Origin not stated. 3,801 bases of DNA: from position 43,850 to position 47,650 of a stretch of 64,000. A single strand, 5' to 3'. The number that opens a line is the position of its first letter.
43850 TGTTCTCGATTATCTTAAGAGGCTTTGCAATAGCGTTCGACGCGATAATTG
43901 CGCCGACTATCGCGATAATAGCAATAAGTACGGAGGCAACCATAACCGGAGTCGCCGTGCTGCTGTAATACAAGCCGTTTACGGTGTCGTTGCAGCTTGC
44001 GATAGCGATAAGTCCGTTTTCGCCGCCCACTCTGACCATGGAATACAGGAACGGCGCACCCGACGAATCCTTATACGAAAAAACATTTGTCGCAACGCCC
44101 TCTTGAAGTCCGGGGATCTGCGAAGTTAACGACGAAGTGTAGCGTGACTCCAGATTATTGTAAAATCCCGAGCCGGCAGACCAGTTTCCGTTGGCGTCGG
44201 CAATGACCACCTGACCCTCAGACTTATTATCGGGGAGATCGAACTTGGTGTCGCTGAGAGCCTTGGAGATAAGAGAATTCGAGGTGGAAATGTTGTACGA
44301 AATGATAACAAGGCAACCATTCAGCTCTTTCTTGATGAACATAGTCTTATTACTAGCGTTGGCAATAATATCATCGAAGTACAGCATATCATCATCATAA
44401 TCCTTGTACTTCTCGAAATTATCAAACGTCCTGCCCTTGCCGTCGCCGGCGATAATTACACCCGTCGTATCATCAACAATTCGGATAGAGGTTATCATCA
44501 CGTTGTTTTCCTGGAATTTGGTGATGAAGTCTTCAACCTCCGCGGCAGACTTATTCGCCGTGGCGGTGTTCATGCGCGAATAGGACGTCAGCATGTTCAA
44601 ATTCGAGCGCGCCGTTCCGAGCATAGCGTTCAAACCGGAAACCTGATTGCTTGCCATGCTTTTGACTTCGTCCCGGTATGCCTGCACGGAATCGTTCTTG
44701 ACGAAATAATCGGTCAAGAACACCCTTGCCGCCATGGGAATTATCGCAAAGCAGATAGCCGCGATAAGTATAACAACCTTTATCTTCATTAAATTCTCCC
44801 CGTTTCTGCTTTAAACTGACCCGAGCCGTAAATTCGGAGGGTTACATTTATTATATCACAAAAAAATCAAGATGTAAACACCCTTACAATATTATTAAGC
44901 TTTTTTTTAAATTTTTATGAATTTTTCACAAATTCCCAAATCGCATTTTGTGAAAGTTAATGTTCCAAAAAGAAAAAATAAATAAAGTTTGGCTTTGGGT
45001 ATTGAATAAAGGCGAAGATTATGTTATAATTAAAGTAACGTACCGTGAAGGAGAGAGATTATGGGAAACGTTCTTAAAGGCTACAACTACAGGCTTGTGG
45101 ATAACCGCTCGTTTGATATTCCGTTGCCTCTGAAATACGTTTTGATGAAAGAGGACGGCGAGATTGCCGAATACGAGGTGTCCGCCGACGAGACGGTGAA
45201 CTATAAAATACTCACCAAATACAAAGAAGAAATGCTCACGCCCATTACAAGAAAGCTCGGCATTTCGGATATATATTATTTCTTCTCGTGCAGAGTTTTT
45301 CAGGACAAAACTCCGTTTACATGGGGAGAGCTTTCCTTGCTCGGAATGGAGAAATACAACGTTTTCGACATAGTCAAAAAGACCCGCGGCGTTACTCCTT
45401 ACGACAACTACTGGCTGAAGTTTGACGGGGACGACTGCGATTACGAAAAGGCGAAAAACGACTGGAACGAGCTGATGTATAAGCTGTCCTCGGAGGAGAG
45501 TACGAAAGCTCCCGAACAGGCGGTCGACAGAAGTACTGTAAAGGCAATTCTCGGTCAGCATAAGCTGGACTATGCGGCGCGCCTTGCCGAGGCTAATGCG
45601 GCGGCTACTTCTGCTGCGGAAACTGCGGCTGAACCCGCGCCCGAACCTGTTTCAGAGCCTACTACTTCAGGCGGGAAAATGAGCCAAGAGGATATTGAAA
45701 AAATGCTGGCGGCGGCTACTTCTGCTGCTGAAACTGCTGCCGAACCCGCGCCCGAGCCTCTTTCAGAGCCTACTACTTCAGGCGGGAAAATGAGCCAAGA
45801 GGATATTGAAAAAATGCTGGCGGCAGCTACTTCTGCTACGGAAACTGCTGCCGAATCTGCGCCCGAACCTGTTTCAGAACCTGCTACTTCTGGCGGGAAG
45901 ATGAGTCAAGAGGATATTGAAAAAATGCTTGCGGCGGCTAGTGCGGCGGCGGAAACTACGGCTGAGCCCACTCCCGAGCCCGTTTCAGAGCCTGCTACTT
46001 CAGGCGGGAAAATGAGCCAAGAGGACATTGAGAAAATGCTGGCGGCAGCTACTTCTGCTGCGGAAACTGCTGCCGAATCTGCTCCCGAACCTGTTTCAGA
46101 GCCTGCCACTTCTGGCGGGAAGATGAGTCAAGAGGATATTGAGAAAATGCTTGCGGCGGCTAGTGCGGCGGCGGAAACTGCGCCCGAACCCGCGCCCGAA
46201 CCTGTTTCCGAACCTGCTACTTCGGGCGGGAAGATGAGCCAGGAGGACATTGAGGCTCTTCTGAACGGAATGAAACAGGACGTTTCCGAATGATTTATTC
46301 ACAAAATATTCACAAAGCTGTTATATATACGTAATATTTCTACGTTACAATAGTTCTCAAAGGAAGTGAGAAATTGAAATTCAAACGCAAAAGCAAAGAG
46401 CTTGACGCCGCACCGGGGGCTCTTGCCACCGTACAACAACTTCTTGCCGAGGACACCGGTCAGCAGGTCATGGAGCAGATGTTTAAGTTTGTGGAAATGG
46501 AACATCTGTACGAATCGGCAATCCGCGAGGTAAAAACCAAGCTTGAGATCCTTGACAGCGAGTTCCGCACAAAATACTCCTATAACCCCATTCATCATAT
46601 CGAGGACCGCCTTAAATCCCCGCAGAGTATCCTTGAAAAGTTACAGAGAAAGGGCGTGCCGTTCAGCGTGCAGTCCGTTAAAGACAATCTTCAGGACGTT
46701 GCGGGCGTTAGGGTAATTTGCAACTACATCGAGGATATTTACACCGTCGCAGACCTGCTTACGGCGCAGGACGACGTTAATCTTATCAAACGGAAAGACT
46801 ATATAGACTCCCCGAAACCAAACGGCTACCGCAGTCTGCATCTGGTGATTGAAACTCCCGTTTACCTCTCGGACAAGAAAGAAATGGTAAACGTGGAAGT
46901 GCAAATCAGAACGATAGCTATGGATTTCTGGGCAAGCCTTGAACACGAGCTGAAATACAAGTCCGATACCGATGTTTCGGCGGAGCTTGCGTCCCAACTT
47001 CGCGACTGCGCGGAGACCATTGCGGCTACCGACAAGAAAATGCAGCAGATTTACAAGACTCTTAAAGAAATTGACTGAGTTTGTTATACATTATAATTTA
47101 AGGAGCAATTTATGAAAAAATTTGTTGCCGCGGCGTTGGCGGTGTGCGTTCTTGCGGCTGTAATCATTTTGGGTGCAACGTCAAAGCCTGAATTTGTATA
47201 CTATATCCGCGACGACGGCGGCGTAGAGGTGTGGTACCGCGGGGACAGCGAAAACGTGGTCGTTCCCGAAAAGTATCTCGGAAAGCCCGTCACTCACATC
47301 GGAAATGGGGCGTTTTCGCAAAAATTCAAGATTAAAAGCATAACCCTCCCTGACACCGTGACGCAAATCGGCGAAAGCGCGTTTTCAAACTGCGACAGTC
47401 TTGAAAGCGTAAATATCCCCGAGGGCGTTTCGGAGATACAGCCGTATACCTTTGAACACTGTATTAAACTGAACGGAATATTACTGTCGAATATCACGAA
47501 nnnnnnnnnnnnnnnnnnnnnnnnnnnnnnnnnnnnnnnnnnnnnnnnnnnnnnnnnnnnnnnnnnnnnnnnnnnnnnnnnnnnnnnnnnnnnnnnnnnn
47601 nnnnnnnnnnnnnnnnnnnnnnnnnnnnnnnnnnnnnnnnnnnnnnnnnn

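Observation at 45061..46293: Protein with six tandem FliM-N-like (CheY-P-binding-type) peptides fused to a HipA-N-like domain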

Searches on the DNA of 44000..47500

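Call 82: search_rna_families(source=window, start=44000, end=47500, threshold=evalue, max_evalue=1)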
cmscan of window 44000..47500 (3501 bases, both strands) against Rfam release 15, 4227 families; matches with E-value up to 1: 0.
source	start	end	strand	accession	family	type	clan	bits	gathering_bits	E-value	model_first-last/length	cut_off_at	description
